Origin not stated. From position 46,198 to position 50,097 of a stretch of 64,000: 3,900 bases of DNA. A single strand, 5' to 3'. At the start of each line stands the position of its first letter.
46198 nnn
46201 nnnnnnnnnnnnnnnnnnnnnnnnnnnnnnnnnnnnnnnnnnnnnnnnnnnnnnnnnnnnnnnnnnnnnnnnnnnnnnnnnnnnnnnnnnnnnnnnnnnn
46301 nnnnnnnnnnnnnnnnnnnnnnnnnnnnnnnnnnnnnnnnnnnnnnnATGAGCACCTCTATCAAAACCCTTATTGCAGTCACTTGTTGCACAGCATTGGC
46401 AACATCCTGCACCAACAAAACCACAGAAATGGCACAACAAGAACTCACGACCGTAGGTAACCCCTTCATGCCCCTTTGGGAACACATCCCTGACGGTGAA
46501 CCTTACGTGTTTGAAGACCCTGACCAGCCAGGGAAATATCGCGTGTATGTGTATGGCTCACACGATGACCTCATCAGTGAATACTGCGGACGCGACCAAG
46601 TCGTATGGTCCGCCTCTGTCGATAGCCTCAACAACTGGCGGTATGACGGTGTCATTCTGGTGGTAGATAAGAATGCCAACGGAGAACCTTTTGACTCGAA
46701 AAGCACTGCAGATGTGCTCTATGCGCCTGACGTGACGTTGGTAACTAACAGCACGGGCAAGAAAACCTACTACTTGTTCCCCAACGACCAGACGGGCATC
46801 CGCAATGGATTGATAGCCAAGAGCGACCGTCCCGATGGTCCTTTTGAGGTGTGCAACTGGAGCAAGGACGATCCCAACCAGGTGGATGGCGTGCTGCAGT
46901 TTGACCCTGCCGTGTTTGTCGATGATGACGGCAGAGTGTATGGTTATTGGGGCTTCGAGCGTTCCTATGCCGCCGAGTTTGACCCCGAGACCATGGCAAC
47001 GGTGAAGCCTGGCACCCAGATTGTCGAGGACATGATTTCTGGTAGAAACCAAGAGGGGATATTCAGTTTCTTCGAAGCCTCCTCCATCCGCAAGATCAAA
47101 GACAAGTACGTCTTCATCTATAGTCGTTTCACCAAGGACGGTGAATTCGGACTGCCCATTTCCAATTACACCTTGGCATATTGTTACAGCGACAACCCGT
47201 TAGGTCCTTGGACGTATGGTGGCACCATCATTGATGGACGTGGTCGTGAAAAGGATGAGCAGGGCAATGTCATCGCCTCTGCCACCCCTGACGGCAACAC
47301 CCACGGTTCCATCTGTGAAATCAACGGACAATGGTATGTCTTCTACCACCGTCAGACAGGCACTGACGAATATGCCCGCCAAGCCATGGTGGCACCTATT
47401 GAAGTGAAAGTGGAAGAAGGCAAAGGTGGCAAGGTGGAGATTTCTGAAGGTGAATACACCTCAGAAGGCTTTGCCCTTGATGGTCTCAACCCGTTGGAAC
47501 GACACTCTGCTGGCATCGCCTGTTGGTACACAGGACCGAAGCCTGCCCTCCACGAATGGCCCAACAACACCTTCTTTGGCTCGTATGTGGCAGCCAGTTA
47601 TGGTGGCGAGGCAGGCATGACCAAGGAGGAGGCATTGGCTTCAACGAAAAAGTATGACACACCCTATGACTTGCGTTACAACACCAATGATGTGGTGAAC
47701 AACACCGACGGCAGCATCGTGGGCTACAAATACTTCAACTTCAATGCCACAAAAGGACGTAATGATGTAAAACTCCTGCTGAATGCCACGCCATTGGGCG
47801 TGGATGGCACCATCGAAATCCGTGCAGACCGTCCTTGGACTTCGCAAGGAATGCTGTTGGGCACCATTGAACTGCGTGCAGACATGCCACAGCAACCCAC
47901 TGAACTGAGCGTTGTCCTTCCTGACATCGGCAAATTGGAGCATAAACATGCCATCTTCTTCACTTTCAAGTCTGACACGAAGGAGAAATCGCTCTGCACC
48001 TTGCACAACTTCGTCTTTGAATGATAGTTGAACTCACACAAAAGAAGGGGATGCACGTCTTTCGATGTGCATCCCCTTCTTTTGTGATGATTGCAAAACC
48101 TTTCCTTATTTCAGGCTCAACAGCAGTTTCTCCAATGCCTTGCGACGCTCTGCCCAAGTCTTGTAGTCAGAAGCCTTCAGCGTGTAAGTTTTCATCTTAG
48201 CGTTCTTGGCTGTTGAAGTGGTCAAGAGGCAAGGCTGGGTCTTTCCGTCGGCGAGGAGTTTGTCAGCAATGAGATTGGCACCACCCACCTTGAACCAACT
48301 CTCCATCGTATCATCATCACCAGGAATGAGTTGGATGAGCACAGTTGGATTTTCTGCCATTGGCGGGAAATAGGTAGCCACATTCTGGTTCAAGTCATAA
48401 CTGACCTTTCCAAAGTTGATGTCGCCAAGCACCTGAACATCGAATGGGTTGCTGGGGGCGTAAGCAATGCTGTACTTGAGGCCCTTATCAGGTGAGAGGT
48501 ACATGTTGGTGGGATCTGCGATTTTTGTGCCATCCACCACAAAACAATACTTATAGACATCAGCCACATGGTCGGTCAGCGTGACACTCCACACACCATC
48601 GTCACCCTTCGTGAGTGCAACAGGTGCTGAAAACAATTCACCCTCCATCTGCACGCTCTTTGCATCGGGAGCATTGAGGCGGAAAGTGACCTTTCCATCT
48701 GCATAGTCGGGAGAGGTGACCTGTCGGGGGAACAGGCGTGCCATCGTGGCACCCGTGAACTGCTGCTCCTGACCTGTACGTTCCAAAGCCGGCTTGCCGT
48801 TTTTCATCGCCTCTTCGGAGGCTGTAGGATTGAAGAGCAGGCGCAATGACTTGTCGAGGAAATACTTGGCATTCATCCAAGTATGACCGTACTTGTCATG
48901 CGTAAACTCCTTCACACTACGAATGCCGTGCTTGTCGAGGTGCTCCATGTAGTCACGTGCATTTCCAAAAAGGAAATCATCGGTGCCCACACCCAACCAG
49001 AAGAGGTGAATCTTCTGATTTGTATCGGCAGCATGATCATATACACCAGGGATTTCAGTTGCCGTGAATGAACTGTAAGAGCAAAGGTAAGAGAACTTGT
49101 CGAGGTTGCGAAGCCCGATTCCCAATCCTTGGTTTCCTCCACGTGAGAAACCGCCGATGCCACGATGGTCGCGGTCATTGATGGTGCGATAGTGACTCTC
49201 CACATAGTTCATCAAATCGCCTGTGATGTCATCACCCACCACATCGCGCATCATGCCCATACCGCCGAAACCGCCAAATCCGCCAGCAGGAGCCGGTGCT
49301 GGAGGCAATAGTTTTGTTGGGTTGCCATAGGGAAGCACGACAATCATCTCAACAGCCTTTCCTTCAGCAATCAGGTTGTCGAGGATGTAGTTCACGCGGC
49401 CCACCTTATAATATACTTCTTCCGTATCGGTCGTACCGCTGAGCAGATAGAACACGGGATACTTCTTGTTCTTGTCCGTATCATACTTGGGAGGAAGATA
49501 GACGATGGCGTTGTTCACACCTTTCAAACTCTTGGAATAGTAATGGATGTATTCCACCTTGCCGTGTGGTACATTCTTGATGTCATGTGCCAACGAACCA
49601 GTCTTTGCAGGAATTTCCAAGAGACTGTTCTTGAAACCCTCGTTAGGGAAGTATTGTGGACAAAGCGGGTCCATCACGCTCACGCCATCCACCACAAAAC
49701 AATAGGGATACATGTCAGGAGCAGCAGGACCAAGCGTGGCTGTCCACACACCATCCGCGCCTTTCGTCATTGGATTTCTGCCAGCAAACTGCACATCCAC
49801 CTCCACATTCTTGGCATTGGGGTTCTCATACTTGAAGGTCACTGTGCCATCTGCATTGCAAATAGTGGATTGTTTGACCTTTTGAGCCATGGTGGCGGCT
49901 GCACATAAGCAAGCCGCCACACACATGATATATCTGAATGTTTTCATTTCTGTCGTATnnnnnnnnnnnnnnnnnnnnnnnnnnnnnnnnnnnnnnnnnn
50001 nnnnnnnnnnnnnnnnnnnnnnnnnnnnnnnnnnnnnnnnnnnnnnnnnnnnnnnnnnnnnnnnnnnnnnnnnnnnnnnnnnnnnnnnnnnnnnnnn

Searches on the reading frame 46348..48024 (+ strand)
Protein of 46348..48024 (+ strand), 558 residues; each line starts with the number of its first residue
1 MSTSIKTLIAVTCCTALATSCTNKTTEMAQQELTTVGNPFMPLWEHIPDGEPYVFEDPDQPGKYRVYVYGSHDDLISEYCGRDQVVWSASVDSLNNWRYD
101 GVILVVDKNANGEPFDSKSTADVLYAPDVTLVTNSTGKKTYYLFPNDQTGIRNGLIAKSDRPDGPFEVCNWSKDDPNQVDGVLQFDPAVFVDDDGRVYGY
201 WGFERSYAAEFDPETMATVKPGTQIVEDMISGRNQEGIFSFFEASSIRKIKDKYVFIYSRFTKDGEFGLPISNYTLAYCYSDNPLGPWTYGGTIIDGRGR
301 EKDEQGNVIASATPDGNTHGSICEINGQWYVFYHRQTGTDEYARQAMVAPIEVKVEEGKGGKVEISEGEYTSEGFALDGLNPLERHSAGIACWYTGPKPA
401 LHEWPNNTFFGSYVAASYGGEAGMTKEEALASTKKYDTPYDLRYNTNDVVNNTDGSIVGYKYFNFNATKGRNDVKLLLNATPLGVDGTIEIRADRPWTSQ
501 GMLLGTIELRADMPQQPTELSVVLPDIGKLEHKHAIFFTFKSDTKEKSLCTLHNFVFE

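Call 11: search_protein_families(library=pfam, proteins=[window:46348-48024:+])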
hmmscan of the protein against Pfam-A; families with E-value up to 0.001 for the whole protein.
window:46348-48024:+ (558 aa): 1 family
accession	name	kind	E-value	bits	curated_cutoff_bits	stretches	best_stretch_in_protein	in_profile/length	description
PF04616.20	Glyco_hydro_43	-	5.6e-20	72.3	32.2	1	92-354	41-283/288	Glycosyl hydrolases family 43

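Call 13: find_encoding_contigs(protein=window:46348-48024:+, flank=3000, max_places=10)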
Protein window:46348-48024:+ (558 aa): 4 contigs read that carry it; 4 places shown.
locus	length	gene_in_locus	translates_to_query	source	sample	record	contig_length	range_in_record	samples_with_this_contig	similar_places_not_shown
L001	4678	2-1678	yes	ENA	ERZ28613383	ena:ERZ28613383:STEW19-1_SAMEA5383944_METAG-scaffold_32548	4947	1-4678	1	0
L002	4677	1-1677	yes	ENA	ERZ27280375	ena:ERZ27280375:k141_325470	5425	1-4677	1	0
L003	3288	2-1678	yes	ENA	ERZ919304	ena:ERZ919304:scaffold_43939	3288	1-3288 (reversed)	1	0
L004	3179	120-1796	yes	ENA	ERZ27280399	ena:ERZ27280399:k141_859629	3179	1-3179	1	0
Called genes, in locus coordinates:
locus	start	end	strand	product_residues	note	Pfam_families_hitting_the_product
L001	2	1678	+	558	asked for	PF04616:Glyco_hydro_43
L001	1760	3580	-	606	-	PF02922:CBM_48 (faint), PF00756:Esterase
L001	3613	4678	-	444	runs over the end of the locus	?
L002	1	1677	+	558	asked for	PF04616:Glyco_hydro_43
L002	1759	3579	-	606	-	PF02922:CBM_48 (faint), PF00756:Esterase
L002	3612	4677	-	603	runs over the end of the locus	?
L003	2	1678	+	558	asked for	PF04616:Glyco_hydro_43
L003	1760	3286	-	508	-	?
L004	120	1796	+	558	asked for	PF04616:Glyco_hydro_43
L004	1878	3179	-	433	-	?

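Call 31: find_related_loci(query=window:46348-48024:+, collection=metagenome_contigs, flank=1500)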
Query window:46348-48024:+ (558 aa) in metagenome_contigs; peptide patterns used: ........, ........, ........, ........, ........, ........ (x = any residue, [..] = any of these).
600 stretches matched a pattern (row limit reached: there are more); 539 encode a relative of the query (tblastn E <= 1e-3); the best 80 are kept; 80 distinct loci.
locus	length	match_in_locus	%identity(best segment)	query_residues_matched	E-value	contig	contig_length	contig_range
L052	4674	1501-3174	100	1-558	0e+0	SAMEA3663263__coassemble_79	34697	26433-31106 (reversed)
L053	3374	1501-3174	99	1-558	0e+0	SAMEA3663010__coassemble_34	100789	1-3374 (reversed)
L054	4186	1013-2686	98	1-558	0e+0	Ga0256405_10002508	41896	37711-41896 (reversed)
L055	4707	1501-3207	91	1-558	0e+0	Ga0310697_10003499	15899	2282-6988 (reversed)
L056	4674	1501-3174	100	1-558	0e+0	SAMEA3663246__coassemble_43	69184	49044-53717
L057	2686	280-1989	86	1-558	0e+0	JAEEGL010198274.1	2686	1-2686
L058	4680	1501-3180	82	1-558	0e+0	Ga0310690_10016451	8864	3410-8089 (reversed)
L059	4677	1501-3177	82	1-557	0e+0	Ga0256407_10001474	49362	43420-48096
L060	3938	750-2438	82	1-557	0e+0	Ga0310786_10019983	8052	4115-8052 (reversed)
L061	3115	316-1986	81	2-557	0e+0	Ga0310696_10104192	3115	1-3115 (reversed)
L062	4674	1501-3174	81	1-557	0e+0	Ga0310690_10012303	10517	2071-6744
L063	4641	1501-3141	83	1-558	0e+0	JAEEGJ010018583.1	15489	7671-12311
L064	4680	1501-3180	81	1-558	0e+0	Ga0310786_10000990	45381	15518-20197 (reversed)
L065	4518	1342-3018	82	1-558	0e+0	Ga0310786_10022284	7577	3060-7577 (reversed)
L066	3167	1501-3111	84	20-557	0e+0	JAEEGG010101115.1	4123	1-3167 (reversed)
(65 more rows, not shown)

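Call 50: search_protein_families(library=pfam, proteins=[L054:1-702:-])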
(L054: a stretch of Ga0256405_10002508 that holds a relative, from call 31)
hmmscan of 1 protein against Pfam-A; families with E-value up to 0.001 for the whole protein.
L054:1-702:- (234 aa): 2 families
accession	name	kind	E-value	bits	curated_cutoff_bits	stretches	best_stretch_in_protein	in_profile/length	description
PF13612.12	DDE_Tnp_1_3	-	6e-64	215.2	27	1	86-234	2-148/155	Transposase DDE domain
PF01609.27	DDE_Tnp_1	-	5.4e-17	62.7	23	1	88-230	3-173/200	Transposase DDE domain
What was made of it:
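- On MITE: The IS next to the core in L054 (DDE_Tnp_1_3, call 50) ends in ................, unlike the arms.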

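Call 60: find_encoding_contigs(protein=window:46429-48024:+, flank=1200, max_places=10)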
Protein window:46429-48024:+ (531 aa): 24 contigs read that carry it; 2 places shown.
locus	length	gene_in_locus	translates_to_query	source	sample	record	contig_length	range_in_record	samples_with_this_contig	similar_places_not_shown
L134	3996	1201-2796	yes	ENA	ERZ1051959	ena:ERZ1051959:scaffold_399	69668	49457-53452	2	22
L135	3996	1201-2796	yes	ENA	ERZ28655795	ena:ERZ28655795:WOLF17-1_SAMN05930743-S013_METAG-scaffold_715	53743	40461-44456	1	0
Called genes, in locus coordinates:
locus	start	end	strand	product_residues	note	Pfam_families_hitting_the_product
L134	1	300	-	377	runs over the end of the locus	PF14289:DUF4369, PF08534:Redoxin, PF00578:AhpC-TSA, PF00085:Thioredoxin (weak), PF13098:Thioredoxin_2 (weak), PF13905:Thioredoxin_8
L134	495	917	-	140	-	PF02464:CinA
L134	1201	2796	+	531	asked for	PF04616:Glyco_hydro_43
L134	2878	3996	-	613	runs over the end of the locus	PF02922:CBM_48 (faint), PF00756:Esterase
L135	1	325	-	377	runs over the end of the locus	PF14289:DUF4369, PF08534:Redoxin, PF00578:AhpC-TSA, PF00085:Thioredoxin (weak), PF13098:Thioredoxin_2 (weak), PF13905:Thioredoxin_8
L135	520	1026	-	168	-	-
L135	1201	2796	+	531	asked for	PF04616:Glyco_hydro_43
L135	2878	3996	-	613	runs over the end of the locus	PF02922:CBM_48 (faint), PF00756:Esterase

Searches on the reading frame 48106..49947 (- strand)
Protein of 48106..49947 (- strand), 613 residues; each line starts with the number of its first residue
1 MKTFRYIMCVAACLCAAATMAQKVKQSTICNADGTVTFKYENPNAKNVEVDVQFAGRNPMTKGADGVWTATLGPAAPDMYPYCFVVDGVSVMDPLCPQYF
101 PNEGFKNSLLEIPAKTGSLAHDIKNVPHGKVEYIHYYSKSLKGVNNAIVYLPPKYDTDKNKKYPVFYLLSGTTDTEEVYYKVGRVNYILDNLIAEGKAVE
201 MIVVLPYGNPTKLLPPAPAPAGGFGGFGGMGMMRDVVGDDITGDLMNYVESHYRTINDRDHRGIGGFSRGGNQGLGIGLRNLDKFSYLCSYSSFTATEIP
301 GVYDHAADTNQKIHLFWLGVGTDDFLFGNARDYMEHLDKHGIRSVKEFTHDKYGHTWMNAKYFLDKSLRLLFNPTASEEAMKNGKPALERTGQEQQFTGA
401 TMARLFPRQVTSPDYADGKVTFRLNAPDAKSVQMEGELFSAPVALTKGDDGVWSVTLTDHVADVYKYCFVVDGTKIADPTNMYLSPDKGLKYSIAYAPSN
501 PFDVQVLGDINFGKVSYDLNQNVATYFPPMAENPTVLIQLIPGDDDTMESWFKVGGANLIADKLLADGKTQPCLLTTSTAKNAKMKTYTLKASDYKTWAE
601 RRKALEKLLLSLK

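Call 11: search_protein_families(library=pfam, proteins=[window:48106-49947:-])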
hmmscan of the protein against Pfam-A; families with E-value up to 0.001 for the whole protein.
window:48106-49947:- (613 aa): 2 families
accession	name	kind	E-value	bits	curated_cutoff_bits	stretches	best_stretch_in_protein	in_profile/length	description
PF00756.26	Esterase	-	2.2e-16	60.9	22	1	138-295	1-150/251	Putative esterase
PF02922.24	CBM_48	-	1.7e-09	38.3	22.4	0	34-88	11-72/83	Carbohydrate-binding module 48 (Isoamylase N-terminal domain)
